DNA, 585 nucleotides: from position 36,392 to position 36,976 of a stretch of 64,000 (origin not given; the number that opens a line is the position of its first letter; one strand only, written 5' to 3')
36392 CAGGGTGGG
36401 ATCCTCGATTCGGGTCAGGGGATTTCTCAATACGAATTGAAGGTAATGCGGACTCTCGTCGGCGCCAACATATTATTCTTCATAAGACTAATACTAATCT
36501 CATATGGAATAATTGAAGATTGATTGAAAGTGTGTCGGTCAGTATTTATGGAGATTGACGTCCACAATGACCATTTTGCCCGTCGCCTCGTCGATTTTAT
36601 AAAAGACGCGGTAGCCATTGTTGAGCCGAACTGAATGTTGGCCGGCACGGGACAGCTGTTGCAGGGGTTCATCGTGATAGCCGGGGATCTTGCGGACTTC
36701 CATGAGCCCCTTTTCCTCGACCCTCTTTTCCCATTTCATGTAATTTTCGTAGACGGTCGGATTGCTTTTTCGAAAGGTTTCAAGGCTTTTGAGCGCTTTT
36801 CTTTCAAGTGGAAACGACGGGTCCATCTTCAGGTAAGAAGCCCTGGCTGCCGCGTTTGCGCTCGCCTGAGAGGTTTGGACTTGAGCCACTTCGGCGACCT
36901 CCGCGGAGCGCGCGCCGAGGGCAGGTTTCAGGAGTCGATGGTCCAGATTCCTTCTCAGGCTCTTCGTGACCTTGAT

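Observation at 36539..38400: Translationally coupled secreted-protein + lipoprotein pair whose second member ends in a complete YoeB/RelE-fold domain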

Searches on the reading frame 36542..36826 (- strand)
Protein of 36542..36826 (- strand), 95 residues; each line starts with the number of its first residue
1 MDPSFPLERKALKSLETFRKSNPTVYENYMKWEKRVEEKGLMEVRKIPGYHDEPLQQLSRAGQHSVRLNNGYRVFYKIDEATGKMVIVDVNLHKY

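Call 10: search_protein_families(library=pfam, proteins=[window:36542-36826:-], max_evalue=10)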
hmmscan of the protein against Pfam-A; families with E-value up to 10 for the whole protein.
window:36542-36826:- (95 aa): 1 family
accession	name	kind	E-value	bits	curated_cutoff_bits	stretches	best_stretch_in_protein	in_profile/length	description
PF05016.21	ParE_toxin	-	0.16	13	23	1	60-91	54-83/89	ParE toxin of type II toxin-antitoxin system, parDE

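Call 14: search_protein_representatives(protein=window:36542-36826:-)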
Query: 95 residues. Proteins with E-value up to 0.001 (for the whole library): 280; up to 1e-10: 25; up to 1e-30: 1. The best 150 are listed.
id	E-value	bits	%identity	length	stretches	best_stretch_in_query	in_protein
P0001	7.1e-57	205.4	100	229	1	1-95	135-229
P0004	8.6e-19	83.6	50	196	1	4-95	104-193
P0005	1.2e-17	79.9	51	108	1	20-95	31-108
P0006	2.4e-17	79.0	56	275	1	15-95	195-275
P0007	9.5e-17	77.0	50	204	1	3-95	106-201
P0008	1.1e-13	67.2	45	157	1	15-95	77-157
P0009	5.0e-13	65.1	52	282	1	20-95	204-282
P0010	7.5e-13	64.6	43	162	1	7-95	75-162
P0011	1.0e-12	64.1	50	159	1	17-95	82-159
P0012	1.1e-12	64.0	49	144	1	24-95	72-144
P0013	3.6e-12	62.4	51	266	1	23-95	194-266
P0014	4.6e-12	62.0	39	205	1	5-93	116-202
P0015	7.8e-12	61.3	42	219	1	8-95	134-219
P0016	8.1e-12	61.2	49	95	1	24-95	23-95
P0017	9.1e-12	61.1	39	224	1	12-95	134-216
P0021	3.2e-11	59.3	48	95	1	26-95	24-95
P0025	7.4e-11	58.2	50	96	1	24-95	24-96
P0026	7.9e-11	58.1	44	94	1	8-95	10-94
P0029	1.3e-10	57.4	42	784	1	9-95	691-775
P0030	1.4e-10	57.3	40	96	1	16-95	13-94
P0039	6.1e-10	55.2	43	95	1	10-95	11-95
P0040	6.4e-10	55.2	38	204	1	4-94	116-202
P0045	9.3e-10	54.7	46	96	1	7-95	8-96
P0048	1.4e-09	54.1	46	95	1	8-95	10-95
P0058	4.2e-09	52.5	46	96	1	23-95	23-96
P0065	8.5e-09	51.6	42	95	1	19-95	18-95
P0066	8.8e-09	51.5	41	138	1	9-87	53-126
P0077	2.2e-08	50.3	39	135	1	11-95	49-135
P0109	3.3e-07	46.5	41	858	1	9-83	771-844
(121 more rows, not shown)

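Call 17: search_protein_families(library=pfam, proteins=[P0016, P0021, P0025, P0026, P0030, P0039, P0045, P0048, P0058, P0065], max_evalue=1)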
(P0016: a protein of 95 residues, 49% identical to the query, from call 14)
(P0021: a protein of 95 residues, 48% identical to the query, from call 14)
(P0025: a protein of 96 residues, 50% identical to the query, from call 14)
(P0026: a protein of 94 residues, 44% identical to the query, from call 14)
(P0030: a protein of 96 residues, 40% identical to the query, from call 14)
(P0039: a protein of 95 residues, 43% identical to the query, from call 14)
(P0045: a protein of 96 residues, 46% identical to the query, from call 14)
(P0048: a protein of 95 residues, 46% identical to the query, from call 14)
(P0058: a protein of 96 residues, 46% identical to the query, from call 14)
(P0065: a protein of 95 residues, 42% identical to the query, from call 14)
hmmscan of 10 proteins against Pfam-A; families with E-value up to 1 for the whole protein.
P0016 (95 aa): 3 families
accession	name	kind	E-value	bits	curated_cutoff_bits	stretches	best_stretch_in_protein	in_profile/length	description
PF05016.21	ParE_toxin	-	1e-05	26.5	23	1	7-86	1-81/89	ParE toxin of type II toxin-antitoxin system, parDE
PF05015.19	HigB-like_toxin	-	0.05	14.5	27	1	30-78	31-80/91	RelE-like toxin of type II toxin-antitoxin system HigB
PF24732.2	ParE_like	-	0.096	13.1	24.4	1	58-85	31-58/67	ParE-like toxin domain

P0021 (95 aa): 1 family
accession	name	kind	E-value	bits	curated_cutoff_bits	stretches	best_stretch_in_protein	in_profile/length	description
PF05016.21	ParE_toxin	-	4.5e-05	24.4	23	1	6-88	1-83/89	ParE toxin of type II toxin-antitoxin system, parDE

P0025 (96 aa): 3 families
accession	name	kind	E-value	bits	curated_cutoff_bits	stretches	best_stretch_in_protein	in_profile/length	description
PF05015.19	HigB-like_toxin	-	4e-06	27.7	27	1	13-76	12-77/91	RelE-like toxin of type II toxin-antitoxin system HigB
PF05016.21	ParE_toxin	-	0.028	15.4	23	1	9-94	2-85/89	ParE toxin of type II toxin-antitoxin system, parDE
PF06769.20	YoeB_toxin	-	0.028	14.9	27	1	52-78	41-67/80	YoeB-like toxin of bacterial type II toxin-antitoxin system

P0026 (94 aa): 3 families
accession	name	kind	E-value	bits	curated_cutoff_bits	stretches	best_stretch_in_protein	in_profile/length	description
PF05016.21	ParE_toxin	-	0.00025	22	23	1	7-86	1-79/89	ParE toxin of type II toxin-antitoxin system, parDE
PF05015.19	HigB-like_toxin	-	0.047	14.6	27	1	42-83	44-85/91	RelE-like toxin of type II toxin-antitoxin system HigB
PF06769.20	YoeB_toxin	-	0.12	12.8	27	1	52-85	42-74/80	YoeB-like toxin of bacterial type II toxin-antitoxin system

P0030 (96 aa): 1 family
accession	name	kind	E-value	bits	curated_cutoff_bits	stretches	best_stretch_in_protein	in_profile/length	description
PF05016.21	ParE_toxin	-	0.023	15.7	23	1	5-86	1-82/89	ParE toxin of type II toxin-antitoxin system, parDE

P0039 (95 aa): 1 family
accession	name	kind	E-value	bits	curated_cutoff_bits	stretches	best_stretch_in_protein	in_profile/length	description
PF05016.21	ParE_toxin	-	3.6e-08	34.3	23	1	6-88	1-83/89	ParE toxin of type II toxin-antitoxin system, parDE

P0045 (96 aa): 1 family
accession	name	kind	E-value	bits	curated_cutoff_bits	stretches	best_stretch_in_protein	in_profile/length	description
PF05015.19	HigB-like_toxin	-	0.00054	20.8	27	1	15-87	17-89/91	RelE-like toxin of type II toxin-antitoxin system HigB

P0048 (95 aa): 3 families
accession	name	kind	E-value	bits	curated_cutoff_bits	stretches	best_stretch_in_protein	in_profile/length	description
PF05016.21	ParE_toxin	-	5.6e-05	24.1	23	1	7-88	1-83/89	ParE toxin of type II toxin-antitoxin system, parDE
PF05015.19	HigB-like_toxin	-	0.0044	17.9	27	1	17-78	18-80/91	RelE-like toxin of type II toxin-antitoxin system HigB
PF06769.20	YoeB_toxin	-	0.012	16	27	1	23-80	18-70/80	YoeB-like toxin of bacterial type II toxin-antitoxin system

P0058 (96 aa): 5 families
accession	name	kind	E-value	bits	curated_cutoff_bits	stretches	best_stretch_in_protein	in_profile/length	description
PF05016.21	ParE_toxin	-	4.7e-07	30.7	23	1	8-89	1-83/89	ParE toxin of type II toxin-antitoxin system, parDE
PF06769.20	YoeB_toxin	-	0.011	16.2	27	1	52-87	41-75/80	YoeB-like toxin of bacterial type II toxin-antitoxin system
PF24732.2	ParE_like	-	0.021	15.2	24.4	1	48-87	12-58/67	ParE-like toxin domain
PF15738.11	YafQ_toxin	-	0.032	15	30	1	7-94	2-83/88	Bacterial toxin of type II toxin-antitoxin system, YafQ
PF05015.19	HigB-like_toxin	-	0.036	15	27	1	44-82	45-82/91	RelE-like toxin of type II toxin-antitoxin system HigB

P0065 (95 aa): 5 families
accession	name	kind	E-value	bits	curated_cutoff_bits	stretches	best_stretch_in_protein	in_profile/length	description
PF05016.21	ParE_toxin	-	0.0021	19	23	1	13-88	7-83/89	ParE toxin of type II toxin-antitoxin system, parDE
PF05015.19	HigB-like_toxin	-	0.0036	18.2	27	1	15-80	16-81/91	RelE-like toxin of type II toxin-antitoxin system HigB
PF06769.20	YoeB_toxin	-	0.0099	16.3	27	1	51-85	41-74/80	YoeB-like toxin of bacterial type II toxin-antitoxin system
PF15738.11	YafQ_toxin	-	0.042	14.6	30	1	43-93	37-83/88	Bacterial toxin of type II toxin-antitoxin system, YafQ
PF01261.30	AP_endonuc_2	-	0.11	12.7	31.1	1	29-84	71-122/249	Xylose isomerase-like TIM barrel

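Call 18: search_protein_families(library=ncbifam, proteins=[P0016, P0021, P0025, P0026, P0030, P0039, P0045, P0048, P0058, P0065], max_evalue=1)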
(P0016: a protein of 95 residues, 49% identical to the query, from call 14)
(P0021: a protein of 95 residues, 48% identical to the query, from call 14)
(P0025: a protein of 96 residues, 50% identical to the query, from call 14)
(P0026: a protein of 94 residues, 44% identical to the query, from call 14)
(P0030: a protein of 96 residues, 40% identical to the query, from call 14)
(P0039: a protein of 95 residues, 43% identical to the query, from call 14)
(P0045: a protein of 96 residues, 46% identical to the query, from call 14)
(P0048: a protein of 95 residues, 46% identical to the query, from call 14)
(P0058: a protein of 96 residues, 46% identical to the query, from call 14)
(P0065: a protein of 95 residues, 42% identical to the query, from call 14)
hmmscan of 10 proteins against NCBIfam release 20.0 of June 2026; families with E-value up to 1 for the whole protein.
P0016 (95 aa): 4 families
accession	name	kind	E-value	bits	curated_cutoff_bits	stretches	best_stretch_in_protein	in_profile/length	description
TIGR02385.1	RelE_StbE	subfamily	2.3e-05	24.8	27.9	1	7-87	2-81/88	type II toxin-antitoxin system mRNA interferase toxin, RelE/StbE family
TIGR00053.1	TIGR00053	subfamily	0.0063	17.1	87.25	1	9-86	6-83/92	YafQ family addiction module toxin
TIGR02116.1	toxin_Txe_YoeB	equivalog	0.014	15.6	51.8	1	51-84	41-73/80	Txe/YoeB family addiction module toxin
NF010054.0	PRK13531.1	equivalog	0.089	11.8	681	1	18-92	213-285/498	ATPase RavA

P0021 (95 aa): 3 families
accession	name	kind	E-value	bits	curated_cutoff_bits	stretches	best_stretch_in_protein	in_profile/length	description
TIGR02385.1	RelE_StbE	subfamily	1.6e-09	38.1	27.9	1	6-93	2-84/88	type II toxin-antitoxin system mRNA interferase toxin, RelE/StbE family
TIGR00053.1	TIGR00053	subfamily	0.00017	22.1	87.25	1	6-86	4-83/92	YafQ family addiction module toxin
TIGR02116.1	toxin_Txe_YoeB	equivalog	0.003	17.7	51.8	1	11-87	4-76/80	Txe/YoeB family addiction module toxin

P0025 (96 aa): 2 families
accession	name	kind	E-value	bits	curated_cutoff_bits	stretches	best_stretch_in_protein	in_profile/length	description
TIGR02385.1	RelE_StbE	subfamily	5.6e-05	23.5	27.9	1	10-94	4-84/88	type II toxin-antitoxin system mRNA interferase toxin, RelE/StbE family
TIGR02116.1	toxin_Txe_YoeB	equivalog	0.0057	16.8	51.8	1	52-78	41-67/80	Txe/YoeB family addiction module toxin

P0026 (94 aa): 2 families
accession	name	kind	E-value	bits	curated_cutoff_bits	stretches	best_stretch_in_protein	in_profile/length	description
TIGR02385.1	RelE_StbE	subfamily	1.2e-06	28.9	27.9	1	7-85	2-79/88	type II toxin-antitoxin system mRNA interferase toxin, RelE/StbE family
TIGR02116.1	toxin_Txe_YoeB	equivalog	0.0047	17.1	51.8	1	52-85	42-74/80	Txe/YoeB family addiction module toxin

P0030 (96 aa): 1 family
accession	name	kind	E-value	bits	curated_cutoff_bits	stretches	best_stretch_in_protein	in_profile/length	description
TIGR02385.1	RelE_StbE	subfamily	0.0075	16.7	27.9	1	38-92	32-84/88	type II toxin-antitoxin system mRNA interferase toxin, RelE/StbE family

P0039 (95 aa): 4 families
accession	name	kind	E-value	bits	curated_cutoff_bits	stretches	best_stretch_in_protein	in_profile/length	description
TIGR02385.1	RelE_StbE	subfamily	1.4e-07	31.9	27.9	1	5-93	1-84/88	type II toxin-antitoxin system mRNA interferase toxin, RelE/StbE family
TIGR02116.1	toxin_Txe_YoeB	equivalog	0.00048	20.3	51.8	1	12-86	5-75/80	Txe/YoeB family addiction module toxin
TIGR00053.1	TIGR00053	subfamily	0.0085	16.7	87.25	1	6-86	4-83/92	YafQ family addiction module toxin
TIGR01590.1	yir-bir-cir_Pla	paralog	0.058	13.2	71.1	1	27-92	68-134/201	yir/bir/cir-family of variant antigens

P0045 (96 aa): 1 family
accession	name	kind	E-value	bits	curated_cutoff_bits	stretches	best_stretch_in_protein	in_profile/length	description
TIGR02385.1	RelE_StbE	subfamily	9.4e-05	22.8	27.9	1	5-92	1-82/88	type II toxin-antitoxin system mRNA interferase toxin, RelE/StbE family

P0048 (95 aa): 3 families
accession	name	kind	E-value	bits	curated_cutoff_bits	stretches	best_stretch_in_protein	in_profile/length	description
TIGR02385.1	RelE_StbE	subfamily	3.4e-09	37.1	27.9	1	7-88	2-82/88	type II toxin-antitoxin system mRNA interferase toxin, RelE/StbE family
TIGR02116.1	toxin_Txe_YoeB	equivalog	9.4e-05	22.5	51.8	1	10-93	2-79/80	Txe/YoeB family addiction module toxin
TIGR00053.1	TIGR00053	subfamily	0.0011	19.6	87.25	1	7-86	4-83/92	YafQ family addiction module toxin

P0058 (96 aa): 4 families
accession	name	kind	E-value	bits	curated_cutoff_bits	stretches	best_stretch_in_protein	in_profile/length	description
TIGR02385.1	RelE_StbE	subfamily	1.5e-09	38.2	27.9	1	7-94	1-84/88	type II toxin-antitoxin system mRNA interferase toxin, RelE/StbE family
TIGR00053.1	TIGR00053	subfamily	0.00066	20.3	87.25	1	7-94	3-87/92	YafQ family addiction module toxin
TIGR02116.1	toxin_Txe_YoeB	equivalog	0.00083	19.5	51.8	1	51-94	40-79/80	Txe/YoeB family addiction module toxin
NF004990.0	PRK06370.1-1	equivalog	0.19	10.4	842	1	58-92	190-224/459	FAD-containing oxidoreductase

P0065 (95 aa): 3 families
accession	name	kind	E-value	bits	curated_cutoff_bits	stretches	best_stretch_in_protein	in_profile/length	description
TIGR02385.1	RelE_StbE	subfamily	9.9e-05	22.8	27.9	1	14-93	9-84/88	type II toxin-antitoxin system mRNA interferase toxin, RelE/StbE family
TIGR02116.1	toxin_Txe_YoeB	equivalog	0.0018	18.4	51.8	1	52-87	42-73/80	Txe/YoeB family addiction module toxin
TIGR00053.1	TIGR00053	subfamily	0.0069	17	87.25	1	14-86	11-83/92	YafQ family addiction module toxin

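Call 22: search_solved_structures(query=A2, max_evalue=1, show_alignments=4)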
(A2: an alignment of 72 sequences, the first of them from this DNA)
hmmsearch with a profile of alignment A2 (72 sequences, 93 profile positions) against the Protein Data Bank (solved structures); distinct sequences matched with E-value up to 1: 23.
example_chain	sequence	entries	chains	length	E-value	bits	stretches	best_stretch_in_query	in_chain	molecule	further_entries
6f8s_B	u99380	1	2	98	1.7e-06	31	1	38-88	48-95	Putative Killer protein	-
7bwf_A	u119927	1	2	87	0.0056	19.7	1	14-86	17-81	Addiction module antitoxin RelB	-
6n90_A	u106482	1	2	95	0.0072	19.3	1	49-91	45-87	Uncharacterized protein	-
6l8e_E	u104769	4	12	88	0.0097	18.9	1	16-86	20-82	YoeB toxin | YoeB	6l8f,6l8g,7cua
9g12_A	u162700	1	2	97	0.01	18.8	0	50-88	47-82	Toxin RelE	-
3g5o_B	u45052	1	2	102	0.015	18.3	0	50-89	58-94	Uncharacterized protein Rv2866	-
7v5y_E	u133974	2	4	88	0.018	18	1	3-82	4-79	Putative mRNA interferase YoeB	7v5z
7v6w_F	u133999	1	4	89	0.019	18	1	3-82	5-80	Putative mRNA interferase YoeB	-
7xbj_A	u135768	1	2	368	0.043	16.9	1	17-91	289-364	40kDa insecticidal toxin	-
5d23_A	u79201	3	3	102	0.099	15.7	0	36-66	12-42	Fibroin-modulator-binding protein-1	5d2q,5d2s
4mct_B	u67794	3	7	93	0.14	15.2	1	46-76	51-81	Killer protein | Endoribonuclease HigB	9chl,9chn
2gvi_A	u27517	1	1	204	0.16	15.1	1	18-60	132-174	conserved hypothetical protein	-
1wmi_A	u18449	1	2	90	0.16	15.1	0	2-88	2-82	hypothetical protein PHS013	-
5ixl_A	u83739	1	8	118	0.21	14.7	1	46-76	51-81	Endoribonuclease HigB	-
4mcx_B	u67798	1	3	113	0.22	14.6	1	46-76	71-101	Killer protein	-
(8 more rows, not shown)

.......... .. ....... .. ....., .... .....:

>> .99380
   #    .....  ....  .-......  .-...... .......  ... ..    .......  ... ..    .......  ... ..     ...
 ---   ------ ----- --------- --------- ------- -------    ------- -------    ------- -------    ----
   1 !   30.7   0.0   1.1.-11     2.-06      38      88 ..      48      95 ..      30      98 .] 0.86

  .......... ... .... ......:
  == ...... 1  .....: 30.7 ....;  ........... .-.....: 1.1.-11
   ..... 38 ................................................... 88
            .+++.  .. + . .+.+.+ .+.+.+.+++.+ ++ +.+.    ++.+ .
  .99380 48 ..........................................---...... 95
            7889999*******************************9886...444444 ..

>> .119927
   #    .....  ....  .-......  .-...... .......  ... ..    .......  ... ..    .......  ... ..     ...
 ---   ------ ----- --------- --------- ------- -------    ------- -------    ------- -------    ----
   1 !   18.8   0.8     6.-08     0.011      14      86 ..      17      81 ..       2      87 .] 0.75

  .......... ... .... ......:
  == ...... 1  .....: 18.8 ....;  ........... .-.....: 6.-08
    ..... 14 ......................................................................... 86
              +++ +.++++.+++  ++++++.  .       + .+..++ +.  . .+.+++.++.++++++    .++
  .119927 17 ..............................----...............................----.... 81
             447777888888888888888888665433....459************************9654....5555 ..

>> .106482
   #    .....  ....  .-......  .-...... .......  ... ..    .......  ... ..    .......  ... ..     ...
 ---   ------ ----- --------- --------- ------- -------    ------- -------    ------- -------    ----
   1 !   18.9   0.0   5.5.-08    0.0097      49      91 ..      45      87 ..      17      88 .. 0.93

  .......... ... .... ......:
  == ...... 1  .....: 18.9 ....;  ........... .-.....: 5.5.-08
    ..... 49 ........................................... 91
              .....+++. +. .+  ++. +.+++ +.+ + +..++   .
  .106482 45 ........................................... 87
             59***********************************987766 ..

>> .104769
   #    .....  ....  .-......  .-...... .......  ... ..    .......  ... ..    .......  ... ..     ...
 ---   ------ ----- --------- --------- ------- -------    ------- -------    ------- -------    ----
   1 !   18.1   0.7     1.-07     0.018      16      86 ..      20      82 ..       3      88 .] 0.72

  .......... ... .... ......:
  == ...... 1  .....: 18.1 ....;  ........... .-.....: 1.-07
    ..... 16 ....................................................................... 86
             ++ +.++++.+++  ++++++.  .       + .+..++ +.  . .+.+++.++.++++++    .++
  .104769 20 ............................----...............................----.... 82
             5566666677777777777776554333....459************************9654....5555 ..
